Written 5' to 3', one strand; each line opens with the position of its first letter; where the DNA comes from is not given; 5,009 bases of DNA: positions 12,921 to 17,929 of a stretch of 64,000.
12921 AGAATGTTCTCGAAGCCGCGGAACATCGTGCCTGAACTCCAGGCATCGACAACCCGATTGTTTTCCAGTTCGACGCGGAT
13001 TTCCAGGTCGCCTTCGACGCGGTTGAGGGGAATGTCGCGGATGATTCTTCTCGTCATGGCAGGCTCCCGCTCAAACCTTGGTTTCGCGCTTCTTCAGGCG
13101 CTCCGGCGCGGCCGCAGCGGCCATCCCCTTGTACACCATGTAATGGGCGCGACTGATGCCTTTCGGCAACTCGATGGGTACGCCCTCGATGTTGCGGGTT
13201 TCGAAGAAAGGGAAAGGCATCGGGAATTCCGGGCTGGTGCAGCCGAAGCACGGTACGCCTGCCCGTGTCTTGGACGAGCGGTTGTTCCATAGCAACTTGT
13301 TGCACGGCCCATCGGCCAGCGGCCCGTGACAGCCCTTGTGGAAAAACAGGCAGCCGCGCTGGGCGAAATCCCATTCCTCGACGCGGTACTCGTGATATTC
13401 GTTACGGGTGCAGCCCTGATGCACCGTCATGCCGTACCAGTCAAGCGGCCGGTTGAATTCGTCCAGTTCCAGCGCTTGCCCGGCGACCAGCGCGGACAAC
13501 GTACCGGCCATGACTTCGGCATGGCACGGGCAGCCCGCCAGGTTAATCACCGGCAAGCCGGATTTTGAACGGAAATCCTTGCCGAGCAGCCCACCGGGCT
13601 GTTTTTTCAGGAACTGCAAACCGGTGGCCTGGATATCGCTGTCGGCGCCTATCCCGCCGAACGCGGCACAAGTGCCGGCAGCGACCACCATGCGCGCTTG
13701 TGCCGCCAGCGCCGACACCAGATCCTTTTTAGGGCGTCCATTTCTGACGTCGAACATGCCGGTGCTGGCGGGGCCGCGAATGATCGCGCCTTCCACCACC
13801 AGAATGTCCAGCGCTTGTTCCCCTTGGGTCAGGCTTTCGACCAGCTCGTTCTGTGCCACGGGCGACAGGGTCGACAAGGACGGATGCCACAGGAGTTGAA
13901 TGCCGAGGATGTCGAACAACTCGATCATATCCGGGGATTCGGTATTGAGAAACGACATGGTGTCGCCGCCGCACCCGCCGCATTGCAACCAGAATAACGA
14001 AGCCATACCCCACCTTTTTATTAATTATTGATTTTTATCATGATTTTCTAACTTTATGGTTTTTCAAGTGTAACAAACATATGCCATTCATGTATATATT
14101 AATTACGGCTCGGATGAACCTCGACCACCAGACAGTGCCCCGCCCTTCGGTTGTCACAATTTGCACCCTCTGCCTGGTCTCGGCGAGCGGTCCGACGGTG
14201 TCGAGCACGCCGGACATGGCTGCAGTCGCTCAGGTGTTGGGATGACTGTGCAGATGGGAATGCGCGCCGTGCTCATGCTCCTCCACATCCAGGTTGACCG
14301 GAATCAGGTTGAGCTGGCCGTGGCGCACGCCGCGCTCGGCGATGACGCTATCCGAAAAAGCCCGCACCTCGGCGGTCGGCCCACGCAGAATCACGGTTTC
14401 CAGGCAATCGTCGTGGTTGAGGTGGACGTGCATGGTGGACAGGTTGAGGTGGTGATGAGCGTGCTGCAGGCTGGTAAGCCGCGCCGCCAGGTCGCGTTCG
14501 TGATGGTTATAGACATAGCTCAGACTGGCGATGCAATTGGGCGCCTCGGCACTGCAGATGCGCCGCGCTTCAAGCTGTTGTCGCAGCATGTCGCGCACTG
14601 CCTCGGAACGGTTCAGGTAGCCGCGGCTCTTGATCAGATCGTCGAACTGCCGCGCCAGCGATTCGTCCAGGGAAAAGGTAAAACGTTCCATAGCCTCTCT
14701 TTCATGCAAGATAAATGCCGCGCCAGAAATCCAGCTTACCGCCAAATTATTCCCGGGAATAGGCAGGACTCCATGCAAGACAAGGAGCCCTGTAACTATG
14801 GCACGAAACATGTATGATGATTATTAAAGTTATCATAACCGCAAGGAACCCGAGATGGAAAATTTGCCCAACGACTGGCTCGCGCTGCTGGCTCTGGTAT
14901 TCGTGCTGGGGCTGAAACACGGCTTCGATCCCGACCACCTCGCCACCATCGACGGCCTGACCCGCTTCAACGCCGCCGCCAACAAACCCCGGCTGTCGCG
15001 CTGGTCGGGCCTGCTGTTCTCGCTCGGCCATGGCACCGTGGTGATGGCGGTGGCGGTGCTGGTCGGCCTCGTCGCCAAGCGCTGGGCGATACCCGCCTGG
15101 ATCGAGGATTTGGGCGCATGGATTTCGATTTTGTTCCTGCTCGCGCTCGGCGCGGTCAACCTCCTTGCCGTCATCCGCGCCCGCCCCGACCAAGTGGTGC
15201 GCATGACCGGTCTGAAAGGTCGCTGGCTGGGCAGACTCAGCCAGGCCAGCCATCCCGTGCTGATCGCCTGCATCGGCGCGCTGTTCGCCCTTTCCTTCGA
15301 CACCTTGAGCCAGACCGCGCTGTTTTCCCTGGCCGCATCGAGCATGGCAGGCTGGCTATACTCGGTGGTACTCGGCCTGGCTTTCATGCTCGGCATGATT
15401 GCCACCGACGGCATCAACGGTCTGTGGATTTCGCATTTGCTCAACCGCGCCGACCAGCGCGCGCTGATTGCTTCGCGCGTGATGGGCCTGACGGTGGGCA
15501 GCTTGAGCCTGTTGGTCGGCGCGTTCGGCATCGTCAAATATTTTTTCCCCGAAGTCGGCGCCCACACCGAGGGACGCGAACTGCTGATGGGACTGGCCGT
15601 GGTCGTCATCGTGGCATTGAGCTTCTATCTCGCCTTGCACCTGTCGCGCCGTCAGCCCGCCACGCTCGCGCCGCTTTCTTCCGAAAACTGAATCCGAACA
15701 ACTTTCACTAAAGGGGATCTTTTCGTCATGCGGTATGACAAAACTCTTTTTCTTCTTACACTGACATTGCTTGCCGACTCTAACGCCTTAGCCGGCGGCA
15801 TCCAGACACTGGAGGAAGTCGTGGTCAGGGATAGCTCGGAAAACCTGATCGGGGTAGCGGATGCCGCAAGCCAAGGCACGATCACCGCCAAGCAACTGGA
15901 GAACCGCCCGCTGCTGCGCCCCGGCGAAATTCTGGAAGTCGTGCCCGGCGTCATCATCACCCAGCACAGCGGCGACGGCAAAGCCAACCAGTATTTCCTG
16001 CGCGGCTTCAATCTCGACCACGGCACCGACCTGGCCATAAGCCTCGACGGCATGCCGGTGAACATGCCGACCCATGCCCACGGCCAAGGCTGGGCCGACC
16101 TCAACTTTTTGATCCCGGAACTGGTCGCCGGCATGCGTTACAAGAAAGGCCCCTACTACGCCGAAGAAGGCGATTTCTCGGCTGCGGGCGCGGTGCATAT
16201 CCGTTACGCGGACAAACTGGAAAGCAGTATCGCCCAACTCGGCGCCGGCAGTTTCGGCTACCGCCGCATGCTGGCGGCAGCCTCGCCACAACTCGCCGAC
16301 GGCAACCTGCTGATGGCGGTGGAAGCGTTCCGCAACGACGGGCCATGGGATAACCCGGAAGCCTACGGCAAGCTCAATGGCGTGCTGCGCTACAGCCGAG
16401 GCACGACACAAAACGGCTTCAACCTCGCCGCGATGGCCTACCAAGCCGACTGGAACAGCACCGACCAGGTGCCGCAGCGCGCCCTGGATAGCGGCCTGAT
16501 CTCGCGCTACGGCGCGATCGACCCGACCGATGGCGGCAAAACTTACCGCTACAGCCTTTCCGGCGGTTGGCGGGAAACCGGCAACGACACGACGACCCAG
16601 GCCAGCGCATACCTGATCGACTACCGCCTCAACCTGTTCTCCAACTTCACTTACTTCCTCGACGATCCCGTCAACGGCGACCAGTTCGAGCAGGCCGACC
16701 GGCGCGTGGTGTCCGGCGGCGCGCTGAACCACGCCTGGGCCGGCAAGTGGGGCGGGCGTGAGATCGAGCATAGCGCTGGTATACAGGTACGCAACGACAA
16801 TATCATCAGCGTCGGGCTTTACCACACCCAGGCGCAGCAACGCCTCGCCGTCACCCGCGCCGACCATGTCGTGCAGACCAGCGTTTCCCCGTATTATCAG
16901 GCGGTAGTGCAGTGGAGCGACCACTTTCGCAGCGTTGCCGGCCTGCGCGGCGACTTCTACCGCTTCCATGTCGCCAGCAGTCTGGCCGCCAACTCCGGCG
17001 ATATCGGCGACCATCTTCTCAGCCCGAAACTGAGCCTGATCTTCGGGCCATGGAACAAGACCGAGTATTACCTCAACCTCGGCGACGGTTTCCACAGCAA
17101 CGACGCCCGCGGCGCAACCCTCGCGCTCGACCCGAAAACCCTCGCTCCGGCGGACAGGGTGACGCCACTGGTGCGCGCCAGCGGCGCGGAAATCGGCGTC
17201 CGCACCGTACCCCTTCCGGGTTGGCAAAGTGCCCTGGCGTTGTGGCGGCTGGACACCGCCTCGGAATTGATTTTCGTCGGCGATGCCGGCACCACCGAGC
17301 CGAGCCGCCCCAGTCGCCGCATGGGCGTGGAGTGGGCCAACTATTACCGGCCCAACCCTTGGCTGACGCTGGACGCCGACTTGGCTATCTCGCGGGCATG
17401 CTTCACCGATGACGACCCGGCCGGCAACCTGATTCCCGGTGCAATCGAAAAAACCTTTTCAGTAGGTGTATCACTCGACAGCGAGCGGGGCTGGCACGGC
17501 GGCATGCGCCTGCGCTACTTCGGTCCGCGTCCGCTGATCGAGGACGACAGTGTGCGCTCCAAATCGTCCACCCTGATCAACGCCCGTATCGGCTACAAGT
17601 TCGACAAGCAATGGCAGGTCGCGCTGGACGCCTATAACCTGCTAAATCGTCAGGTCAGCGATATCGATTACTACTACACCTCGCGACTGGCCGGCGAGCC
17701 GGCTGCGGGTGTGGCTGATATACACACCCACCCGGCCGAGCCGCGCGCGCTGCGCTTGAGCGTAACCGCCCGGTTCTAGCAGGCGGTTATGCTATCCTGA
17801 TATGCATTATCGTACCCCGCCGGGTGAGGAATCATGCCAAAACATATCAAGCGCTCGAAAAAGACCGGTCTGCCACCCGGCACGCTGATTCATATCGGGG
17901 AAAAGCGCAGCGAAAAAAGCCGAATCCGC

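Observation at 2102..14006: Sensor-type cytoplasmic [NiFe] hydrogenase wired to three kinases, a receiver and an HD-GYP enzyme instead of HoxJ/HoxA, directly upstream of the membrane-bound hydrogenase operon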

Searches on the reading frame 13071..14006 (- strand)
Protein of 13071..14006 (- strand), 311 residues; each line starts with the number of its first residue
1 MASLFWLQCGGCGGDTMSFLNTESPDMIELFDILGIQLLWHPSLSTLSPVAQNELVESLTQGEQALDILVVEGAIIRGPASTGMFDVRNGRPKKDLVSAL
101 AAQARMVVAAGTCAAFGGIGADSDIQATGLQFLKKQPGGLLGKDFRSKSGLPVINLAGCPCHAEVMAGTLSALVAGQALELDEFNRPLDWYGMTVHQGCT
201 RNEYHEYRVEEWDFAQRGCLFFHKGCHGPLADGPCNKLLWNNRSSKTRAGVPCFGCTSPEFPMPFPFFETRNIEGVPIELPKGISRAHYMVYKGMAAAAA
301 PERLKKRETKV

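Call 4: search_protein_families(library=pfam, proteins=[window:13071-14006:-], max_evalue=0.01)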
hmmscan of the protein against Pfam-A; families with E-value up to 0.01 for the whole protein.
window:13071-14006:- (311 aa): 2 families
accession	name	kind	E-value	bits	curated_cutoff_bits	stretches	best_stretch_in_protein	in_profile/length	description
PF01058.29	Oxidored_q6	-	9.6e-23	80.8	27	1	12-173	1-128/128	NADH ubiquinone oxidoreductase, 20 Kd subunit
PF14720.11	NiFe_hyd_SSU_C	-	3.3e-21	75.9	27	1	191-268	1-79/80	NiFe/NiFeSe hydrogenase small subunit C-terminal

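Call 74: search_protein_families(library=ncbifam, proteins=[window:13071-14006:-], max_evalue=0.001)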
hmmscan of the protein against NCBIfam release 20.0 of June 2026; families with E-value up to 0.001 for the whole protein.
window:13071-14006:- (311 aa): 4 families
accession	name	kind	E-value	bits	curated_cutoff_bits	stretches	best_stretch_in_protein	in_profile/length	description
NF045520.1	H2_NiFeSe_small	exception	2.1e-30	106.2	470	1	3-268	41-312/314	NiFeSe hydrogenase small subunit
TIGR00391.1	hydA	subfamily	3.9e-30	105.2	179.5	1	5-261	54-301/365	hydrogenase small subunit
NF007779.0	PRK10468.1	equivalog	7.1e-20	71.3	659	1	4-258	51-297/372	hydrogenase 2 small subunit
NF045875.1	F420_non_VhuG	exception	2.1e-05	23.9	450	0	88-125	63-99/286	F420-non-reducing hydrogenase subunit VhuG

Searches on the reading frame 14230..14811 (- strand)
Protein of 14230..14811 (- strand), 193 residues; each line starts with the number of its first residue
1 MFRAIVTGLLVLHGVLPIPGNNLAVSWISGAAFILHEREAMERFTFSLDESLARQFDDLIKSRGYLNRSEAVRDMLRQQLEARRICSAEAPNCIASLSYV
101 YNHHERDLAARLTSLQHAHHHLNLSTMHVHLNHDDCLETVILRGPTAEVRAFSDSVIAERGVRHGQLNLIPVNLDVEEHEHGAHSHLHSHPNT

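Call 4: search_protein_families(library=pfam, proteins=[window:14230-14811:-], max_evalue=0.01)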
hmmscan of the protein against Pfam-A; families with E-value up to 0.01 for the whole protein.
window:14230-14811:- (193 aa): 2 families
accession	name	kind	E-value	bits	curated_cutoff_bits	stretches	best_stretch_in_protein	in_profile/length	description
PF08753.17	NikR_C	-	1.2e-29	102.8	22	1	94-170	1-77/77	NikR C terminal nickel binding domain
PF01402.27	RHH_1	-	1.8e-09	37.7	20.5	1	43-81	1-38/39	Ribbon-helix-helix protein, copG family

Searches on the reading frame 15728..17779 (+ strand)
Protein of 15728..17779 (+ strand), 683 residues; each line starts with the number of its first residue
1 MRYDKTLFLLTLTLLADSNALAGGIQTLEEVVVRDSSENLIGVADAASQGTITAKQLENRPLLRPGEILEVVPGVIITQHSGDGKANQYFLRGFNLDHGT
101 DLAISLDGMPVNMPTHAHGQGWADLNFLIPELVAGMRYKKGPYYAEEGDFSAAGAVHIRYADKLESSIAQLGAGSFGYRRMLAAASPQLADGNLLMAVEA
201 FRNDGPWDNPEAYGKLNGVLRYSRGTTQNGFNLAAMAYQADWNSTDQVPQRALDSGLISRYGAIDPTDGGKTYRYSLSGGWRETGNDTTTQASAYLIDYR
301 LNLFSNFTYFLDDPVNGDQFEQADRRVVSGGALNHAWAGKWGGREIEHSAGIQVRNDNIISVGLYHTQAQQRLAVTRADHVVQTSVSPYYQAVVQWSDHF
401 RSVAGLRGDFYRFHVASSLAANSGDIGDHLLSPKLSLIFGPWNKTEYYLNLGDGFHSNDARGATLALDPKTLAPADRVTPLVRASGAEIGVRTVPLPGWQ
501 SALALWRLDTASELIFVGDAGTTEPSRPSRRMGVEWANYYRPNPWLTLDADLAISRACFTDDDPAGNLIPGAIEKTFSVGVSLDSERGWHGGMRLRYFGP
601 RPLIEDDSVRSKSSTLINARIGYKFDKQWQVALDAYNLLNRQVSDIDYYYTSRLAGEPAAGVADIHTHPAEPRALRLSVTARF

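Call 80: search_protein_families(library=pfam, proteins=[window:15728-17779:+], max_evalue=0.00001)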
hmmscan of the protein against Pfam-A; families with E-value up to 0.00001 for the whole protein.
window:15728-17779:+ (683 aa): 2 families
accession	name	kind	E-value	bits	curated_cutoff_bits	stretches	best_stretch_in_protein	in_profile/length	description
PF00593.30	TonB_dep_Rec_b-barrel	-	9.9e-21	75.5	27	1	210-638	9-436/436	TonB dependent receptor-like, beta-barrel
PF07715.20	Plug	-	2.1e-13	51.2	23.9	1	48-155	8-107/107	TonB-dependent Receptor Plug Domain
